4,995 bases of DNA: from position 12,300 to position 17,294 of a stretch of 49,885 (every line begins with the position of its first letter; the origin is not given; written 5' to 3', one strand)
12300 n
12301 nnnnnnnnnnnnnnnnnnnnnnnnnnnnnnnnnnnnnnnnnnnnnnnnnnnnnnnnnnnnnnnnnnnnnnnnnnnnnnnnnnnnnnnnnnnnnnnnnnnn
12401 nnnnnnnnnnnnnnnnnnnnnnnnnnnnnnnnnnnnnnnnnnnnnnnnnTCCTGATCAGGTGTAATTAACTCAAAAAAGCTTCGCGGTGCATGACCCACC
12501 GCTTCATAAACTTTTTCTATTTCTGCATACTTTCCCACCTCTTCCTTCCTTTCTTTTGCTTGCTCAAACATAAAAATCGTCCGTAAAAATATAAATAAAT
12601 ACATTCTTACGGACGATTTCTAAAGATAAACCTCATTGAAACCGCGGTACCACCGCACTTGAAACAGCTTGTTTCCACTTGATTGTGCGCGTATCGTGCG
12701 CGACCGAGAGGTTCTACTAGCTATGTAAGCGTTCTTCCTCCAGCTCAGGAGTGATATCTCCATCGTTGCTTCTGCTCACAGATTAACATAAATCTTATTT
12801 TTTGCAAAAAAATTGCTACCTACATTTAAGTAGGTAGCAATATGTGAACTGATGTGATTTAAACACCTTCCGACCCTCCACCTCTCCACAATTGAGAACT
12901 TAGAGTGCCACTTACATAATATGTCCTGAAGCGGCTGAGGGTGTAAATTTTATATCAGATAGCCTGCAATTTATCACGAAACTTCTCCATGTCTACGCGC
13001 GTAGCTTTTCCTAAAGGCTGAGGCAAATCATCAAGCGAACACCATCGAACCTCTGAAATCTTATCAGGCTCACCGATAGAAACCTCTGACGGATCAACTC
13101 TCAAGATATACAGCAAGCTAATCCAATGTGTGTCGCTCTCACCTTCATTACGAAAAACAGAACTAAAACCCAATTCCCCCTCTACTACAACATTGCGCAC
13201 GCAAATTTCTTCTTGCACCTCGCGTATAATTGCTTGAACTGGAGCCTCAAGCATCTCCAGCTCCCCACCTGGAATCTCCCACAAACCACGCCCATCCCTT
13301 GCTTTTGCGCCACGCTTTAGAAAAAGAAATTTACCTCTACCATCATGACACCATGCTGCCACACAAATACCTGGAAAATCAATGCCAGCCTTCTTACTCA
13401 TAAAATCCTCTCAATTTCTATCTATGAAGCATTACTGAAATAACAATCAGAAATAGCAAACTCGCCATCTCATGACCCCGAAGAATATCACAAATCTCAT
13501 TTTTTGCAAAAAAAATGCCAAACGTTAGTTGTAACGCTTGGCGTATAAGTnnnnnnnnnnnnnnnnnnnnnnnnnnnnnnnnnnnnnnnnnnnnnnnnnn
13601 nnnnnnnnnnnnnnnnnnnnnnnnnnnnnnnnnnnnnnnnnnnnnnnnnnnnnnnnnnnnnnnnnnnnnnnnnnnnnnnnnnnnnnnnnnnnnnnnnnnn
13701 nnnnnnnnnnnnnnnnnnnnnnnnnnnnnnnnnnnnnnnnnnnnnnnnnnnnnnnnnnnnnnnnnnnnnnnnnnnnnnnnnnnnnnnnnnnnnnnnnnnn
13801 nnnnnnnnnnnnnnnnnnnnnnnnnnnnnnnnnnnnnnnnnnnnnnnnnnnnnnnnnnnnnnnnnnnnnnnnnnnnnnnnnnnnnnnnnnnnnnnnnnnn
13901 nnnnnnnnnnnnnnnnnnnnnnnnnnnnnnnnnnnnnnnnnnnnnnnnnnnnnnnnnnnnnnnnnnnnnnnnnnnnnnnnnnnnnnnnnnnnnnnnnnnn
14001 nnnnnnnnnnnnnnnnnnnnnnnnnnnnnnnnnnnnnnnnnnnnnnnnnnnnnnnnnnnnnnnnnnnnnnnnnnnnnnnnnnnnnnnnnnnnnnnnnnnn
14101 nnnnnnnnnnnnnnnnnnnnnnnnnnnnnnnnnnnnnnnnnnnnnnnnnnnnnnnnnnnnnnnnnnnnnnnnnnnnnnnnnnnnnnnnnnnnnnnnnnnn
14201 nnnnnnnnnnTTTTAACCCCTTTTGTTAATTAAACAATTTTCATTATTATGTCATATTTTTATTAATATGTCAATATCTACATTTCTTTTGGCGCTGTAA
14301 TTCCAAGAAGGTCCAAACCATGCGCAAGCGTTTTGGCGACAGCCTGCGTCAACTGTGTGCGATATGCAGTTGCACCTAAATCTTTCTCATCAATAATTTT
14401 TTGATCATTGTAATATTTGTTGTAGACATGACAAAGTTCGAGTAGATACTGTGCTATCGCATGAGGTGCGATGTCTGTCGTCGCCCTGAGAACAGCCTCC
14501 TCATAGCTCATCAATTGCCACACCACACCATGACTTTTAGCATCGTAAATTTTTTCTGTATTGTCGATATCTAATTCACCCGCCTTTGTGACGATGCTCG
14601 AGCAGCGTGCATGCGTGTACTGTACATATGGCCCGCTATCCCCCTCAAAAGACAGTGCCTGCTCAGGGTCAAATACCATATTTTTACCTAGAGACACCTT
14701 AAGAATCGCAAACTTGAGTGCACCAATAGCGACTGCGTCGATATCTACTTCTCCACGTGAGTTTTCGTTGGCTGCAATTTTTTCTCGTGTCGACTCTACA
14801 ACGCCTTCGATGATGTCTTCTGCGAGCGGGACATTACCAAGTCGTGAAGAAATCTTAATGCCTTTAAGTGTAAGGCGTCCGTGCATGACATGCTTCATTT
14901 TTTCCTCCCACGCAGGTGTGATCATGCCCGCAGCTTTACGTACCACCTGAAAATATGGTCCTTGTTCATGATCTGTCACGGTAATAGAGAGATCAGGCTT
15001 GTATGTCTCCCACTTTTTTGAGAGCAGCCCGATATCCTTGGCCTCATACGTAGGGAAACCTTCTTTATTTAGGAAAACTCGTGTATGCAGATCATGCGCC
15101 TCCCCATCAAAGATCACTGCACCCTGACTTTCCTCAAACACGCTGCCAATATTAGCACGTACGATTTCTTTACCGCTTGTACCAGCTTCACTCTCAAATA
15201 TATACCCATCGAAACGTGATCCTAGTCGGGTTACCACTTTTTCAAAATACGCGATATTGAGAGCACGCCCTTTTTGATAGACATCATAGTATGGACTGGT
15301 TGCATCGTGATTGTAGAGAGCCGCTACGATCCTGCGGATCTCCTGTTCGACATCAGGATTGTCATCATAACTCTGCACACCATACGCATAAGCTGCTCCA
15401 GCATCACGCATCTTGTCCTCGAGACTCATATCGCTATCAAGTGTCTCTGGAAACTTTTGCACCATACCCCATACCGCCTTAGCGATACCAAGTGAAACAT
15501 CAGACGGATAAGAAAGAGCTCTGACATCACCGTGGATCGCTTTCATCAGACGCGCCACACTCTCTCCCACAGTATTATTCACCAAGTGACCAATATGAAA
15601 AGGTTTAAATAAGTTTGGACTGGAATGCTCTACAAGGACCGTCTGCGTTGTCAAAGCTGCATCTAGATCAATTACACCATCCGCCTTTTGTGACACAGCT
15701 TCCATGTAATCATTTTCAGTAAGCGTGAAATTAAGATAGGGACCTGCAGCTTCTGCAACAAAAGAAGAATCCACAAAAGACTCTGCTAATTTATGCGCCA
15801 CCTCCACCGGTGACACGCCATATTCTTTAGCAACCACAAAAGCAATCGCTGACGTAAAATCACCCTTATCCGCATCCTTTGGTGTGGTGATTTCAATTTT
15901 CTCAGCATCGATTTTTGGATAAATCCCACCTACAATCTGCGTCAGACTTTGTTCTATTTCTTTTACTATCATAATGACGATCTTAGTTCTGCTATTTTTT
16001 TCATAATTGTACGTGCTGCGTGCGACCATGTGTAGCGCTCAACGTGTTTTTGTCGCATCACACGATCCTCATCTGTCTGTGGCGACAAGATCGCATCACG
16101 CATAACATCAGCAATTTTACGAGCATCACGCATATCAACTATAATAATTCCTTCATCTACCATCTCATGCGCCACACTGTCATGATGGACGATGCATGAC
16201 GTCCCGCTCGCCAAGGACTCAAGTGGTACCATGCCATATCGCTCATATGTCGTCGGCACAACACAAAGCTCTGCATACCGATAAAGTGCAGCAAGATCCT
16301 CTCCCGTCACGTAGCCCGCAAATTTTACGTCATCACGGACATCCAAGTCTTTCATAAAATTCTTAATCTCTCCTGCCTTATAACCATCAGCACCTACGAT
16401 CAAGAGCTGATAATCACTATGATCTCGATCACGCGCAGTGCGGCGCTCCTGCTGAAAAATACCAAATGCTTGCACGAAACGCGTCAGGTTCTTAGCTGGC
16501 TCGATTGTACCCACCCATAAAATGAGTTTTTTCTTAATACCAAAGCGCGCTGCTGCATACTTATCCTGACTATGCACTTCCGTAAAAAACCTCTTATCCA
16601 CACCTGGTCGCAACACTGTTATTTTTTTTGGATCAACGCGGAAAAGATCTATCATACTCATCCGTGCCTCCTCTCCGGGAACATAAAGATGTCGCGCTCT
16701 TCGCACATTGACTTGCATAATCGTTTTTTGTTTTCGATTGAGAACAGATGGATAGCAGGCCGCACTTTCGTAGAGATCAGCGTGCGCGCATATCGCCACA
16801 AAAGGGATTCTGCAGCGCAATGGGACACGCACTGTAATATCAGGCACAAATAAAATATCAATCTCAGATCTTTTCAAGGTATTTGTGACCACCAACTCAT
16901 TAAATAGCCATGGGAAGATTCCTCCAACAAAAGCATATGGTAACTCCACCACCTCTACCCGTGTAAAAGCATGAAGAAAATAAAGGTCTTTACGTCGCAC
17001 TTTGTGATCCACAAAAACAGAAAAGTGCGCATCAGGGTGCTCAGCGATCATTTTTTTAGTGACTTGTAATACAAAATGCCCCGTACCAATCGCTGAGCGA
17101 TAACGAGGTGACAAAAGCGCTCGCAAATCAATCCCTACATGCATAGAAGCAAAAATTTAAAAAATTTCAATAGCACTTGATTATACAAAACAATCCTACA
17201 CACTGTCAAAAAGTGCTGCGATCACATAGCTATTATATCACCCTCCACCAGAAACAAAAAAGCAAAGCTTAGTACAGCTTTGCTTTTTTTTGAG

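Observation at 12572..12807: Compact Ile-specific T-box riboswitch with a truncated Stem I, whose terminator abuts the start codon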

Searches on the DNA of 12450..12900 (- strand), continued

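Call 45: search_with_rna_model(model_id=R1, sources=[L081, L082, L083, L084, L085, L086, L087, L088, L089, L090, L091, L092, L093, L094, L095, L096, L097, L098, L099, L100, L101, L102, L103, L104, L105, L106, L107, L108, L109, L110, L111, L112, L113, L114, L115, L116, L117, L118, L119, L120, L121, L122, L123, L124, L125, L126, L127, L128, L129, L130, L131, L132, L133, L134, L135, L136, L137, L138, L139, L140, L141, L142, L143, L144, L145, L146, L147, L148, L149, L150, L151, L152, L153, L154, L155, L156, L157, L158, L159, L160], max_evalue=0.1, make_alignment=true)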
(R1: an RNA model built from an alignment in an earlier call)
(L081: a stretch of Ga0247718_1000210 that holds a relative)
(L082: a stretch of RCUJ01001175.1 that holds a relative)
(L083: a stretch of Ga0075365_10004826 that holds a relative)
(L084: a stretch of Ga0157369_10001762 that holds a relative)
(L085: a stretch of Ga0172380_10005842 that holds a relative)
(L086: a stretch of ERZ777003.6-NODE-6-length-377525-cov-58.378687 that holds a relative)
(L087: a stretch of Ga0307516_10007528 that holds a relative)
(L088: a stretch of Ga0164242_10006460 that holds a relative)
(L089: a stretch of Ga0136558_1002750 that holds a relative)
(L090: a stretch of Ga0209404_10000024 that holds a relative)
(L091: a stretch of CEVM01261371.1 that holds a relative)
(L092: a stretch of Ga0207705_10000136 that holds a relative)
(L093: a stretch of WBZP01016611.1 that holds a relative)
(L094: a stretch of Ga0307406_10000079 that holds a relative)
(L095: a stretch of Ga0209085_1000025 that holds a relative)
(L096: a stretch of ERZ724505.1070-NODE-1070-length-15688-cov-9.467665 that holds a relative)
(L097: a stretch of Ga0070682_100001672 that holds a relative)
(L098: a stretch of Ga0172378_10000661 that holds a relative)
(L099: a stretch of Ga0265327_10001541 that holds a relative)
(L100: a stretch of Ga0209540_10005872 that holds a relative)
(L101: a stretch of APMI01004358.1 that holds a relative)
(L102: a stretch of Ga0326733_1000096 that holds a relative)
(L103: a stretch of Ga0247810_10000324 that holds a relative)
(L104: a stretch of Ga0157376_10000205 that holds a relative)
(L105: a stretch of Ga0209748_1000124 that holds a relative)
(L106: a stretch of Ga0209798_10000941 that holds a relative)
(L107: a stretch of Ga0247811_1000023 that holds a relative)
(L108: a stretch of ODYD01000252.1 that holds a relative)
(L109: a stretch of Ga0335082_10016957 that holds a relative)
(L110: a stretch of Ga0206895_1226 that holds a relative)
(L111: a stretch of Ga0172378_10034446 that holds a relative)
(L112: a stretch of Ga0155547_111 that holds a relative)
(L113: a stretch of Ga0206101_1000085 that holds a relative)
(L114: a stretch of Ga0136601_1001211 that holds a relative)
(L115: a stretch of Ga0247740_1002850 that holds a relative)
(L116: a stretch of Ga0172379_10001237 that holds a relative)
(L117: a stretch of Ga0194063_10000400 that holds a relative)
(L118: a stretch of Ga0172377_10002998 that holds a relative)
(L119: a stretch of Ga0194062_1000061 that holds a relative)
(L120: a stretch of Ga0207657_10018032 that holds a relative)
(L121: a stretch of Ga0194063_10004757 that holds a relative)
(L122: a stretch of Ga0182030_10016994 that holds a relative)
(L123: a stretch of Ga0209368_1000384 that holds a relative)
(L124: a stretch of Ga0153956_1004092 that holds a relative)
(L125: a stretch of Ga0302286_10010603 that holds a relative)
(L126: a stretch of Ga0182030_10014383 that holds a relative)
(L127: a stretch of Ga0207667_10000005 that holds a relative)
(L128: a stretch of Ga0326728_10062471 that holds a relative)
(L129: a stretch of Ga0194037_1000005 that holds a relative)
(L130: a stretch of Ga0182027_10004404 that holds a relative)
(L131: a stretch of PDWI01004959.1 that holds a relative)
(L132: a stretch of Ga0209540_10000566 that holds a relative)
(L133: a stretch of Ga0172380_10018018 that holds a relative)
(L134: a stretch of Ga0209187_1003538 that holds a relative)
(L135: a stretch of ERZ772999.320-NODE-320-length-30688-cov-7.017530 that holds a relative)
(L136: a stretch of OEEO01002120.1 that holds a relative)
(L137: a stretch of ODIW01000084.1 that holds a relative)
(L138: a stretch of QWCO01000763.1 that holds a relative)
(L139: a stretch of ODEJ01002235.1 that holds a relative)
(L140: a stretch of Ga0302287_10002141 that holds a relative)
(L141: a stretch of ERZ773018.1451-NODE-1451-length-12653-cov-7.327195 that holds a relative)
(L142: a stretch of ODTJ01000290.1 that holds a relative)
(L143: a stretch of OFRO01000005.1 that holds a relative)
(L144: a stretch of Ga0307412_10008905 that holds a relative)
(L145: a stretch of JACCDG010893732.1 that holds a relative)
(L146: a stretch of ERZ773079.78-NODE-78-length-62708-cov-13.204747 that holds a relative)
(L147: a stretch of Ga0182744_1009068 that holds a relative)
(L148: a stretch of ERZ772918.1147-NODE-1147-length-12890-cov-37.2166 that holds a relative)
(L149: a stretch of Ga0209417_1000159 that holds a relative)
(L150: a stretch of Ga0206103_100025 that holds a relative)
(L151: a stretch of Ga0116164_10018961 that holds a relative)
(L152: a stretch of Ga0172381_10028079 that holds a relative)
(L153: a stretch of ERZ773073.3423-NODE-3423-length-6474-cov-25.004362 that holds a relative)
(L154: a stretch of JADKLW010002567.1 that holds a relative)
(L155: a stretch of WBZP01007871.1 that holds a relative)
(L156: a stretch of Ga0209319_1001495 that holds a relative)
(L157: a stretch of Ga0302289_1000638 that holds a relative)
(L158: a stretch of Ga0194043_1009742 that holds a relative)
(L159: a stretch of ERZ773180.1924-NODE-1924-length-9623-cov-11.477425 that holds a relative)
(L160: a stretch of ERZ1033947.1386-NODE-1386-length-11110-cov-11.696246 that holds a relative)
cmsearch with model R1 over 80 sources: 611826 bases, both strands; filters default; matches with E-value up to 0.1: 69.
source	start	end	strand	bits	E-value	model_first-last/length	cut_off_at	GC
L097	2817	2908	+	76.1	3.1e-14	1-94/94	no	0.53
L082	2799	2892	+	74.8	5.9e-14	1-94/94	no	0.49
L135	2358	2455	+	73.3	1.3e-13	1-94/94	no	0.45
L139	41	133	+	72.8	1.7e-13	1-94/94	no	0.46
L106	2807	2905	+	72.1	2.5e-13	1-94/94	no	0.44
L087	2270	2364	+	71.2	3.9e-13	1-94/94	no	0.51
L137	2362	2454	+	71.2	3.9e-13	1-94/94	no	0.47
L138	2763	2859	+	70.8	4.8e-13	1-94/94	no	0.43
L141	2126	2222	+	70.8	4.8e-13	1-94/94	no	0.43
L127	2544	2636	+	70.3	6.1e-13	1-94/94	no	0.54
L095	2800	2893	+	70.2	6.6e-13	1-94/94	no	0.41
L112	2803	2895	+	70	7.4e-13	1-94/94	no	0.49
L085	2810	2901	+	69.6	8.8e-13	1-94/94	no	0.46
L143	2035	2127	+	69.4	9.8e-13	1-94/94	no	0.52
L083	2282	2375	+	69.4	9.9e-13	1-94/94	no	0.53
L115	2262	2367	+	69.1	1.1e-12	1-94/94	no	0.49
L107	2254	2358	+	68.6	1.5e-12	1-94/94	no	0.45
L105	2781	2876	+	67.9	2.1e-12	1-94/94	no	0.42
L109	2818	2912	+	65.8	6.4e-12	1-94/94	no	0.58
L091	1282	1379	+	64.9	1e-11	1-94/94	no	0.54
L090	2239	2331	+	64.7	1.1e-11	1-94/94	no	0.53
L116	2250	2348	+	64.7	1.1e-11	1-94/94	no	0.41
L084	801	898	+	63.7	1.9e-11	1-94/94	no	0.51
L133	2802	2896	+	62.9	2.9e-11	1-94/94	no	0.48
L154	829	924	+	62.6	3.3e-11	1-94/94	no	0.43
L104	2279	2382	+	62.2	4.1e-11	1-94/94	no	0.5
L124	2477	2568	+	61.4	6e-11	1-94/94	no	0.58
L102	2787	2883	+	61.1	7.3e-11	1-94/94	no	0.51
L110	2809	2902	+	60.9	8e-11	1-94/94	no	0.51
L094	2254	2349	+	60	1.3e-10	1-94/94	no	0.47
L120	2164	2255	+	59.2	1.9e-10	1-94/94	no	0.5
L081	2803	2899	+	59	2.1e-10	1-94/94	no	0.43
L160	337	436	+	59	2.2e-10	1-94/94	no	0.46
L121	2651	2747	+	58.5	2.8e-10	1-94/94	no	0.38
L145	2758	2852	+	58.5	2.8e-10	1-94/94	no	0.48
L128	1446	1542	+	58.3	3e-10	1-94/94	no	0.49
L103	2264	2367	+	58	3.5e-10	1-94/94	no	0.52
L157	2798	2893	+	57.5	4.7e-10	1-94/94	no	0.53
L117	2802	2897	+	57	5.8e-10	1-94/94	no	0.42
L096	2812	2902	+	56.7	6.9e-10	1-94/94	no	0.53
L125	1941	2047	+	56.1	9.4e-10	1-94/94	no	0.49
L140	2791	2897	+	56.1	9.4e-10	1-94/94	no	0.49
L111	563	659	+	55.9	1.1e-09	1-94/94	no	0.42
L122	2794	2894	+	55.8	1.1e-09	1-94/94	no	0.49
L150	2779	2898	+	55.4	1.4e-09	1-94/94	no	0.46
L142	1047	1152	+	54.7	1.9e-09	1-94/94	no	0.52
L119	246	343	+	53.8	3.2e-09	1-94/94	no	0.4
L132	2792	2890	+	53.4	3.8e-09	1-94/94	no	0.46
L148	27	129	+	53.4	3.8e-09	1-94/94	no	0.49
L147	1401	1497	+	52.5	6.2e-09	1-94/94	no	0.49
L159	771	870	+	52.1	7.6e-09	1-94/94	no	0.46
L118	2801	2899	+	52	8e-09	1-94/94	no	0.4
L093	1264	1363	+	51.8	8.7e-09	1-94/94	no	0.47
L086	2764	2888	+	51.7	9.4e-09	1-94/94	no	0.52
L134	1618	1714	+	51.4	1.1e-08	1-94/94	no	0.35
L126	2790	2887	+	51.3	1.1e-08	1-94/94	no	0.47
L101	2271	2360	+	49.1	3.6e-08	1-94/94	no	0.5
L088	2771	2868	+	48.9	3.9e-08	1-94/94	no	0.54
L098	2735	2830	+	48.1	5.9e-08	1-94/94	no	0.38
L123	2744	2840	+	48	6.4e-08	1-94/94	no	0.52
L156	1207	1297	+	46.3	1.5e-07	1-94/94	no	0.4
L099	2788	2892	+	42.5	1.1e-06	1-94/94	no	0.52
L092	2689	2787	+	41.1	2.2e-06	1-94/94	no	0.59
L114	1917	2016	+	40.4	3.1e-06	1-94/94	no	0.52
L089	1945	2044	+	39.1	6.4e-06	1-94/94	no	0.53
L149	1979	2107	+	38.6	8.1e-06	1-94/94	no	0.5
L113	2294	2380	+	36.8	2.1e-05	1-94/94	no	0.41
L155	2217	2308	+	35.3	4.5e-05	1-94/94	no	0.5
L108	2786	2887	+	31.2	0.00036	1-94/94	no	0.54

Alignment A7: 69 matches aligned to the model, 218 columns, each read 5' to 3' on its own strand. Consensus structure (alignment columns), stored with it:
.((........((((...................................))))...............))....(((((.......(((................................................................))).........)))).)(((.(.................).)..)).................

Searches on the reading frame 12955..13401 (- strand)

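Call 5: search_protein_families(library=pfam, proteins=[window:12955-13401:-])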
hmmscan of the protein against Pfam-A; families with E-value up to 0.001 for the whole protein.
window:12955-13401:- (148 aa): 2 families
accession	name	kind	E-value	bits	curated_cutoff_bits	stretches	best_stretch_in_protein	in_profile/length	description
PF00293.34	NUDIX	-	7.5e-21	75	21.1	1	13-129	5-122/134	NUDIX domain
PF14815.12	NUDIX_4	-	3.6e-05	23.9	35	1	15-129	2-102/113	NUDIX domain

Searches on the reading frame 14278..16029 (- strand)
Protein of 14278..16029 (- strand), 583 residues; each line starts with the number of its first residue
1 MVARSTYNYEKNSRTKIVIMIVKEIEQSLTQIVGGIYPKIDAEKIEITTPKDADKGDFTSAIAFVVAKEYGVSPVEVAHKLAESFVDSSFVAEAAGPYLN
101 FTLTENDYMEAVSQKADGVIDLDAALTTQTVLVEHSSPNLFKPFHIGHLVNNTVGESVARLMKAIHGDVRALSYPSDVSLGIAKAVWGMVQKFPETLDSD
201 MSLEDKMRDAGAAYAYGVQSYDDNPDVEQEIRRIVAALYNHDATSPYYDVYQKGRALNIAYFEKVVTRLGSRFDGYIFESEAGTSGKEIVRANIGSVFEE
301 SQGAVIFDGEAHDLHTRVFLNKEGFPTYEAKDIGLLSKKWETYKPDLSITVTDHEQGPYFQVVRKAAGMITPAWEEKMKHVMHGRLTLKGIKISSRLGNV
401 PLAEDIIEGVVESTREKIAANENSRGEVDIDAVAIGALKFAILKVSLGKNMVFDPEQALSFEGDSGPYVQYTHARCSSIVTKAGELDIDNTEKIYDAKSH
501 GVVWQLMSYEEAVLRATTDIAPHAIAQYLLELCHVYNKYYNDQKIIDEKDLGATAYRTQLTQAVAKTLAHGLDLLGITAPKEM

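Call 5: search_protein_families(library=pfam, proteins=[window:14278-16029:-])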
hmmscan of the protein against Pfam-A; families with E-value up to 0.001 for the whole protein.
window:14278-16029:- (583 aa): 3 families
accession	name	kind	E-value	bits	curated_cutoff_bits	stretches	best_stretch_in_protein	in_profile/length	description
PF05746.21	DALR_1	-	8e-26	90.9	22.3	1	469-583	1-117/117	DALR anticodon binding domain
PF00750.26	tRNA-synt_1d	-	2e-22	80.1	23.3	1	125-454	16-348/349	tRNA synthetases class I (R), catalytic domain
PF03485.21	Arg_tRNA_synt_N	-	2.3e-14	54.2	21.5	1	23-103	5-85/85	Arginyl tRNA synthetase N terminal domain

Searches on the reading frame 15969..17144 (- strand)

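Call 66: search_protein_families(library=pfam, proteins=[window:15969-17144:-], max_evalue=0.00001)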
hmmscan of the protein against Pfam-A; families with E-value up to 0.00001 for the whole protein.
window:15969-17144:- (391 aa): 4 families
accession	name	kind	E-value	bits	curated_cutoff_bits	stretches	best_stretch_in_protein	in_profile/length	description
PF00534.26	Glycos_transf_1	-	1.4e-25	90.2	26.4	1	204-360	14-164/172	Glycosyl transferases group 1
PF13692.12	Glyco_trans_1_4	-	9e-21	75.1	27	1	206-350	2-138/142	Glycosyl transferases group 1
PF20706.3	GT4-conflict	-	1.1e-11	44.8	26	1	140-379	136-384/385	Family 4 Glycosyltransferase in conflict systems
PF13439.12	Glyco_transf_4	-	2.8e-06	27.9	28.5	1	64-183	42-167/170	Glycosyltransferase Family 4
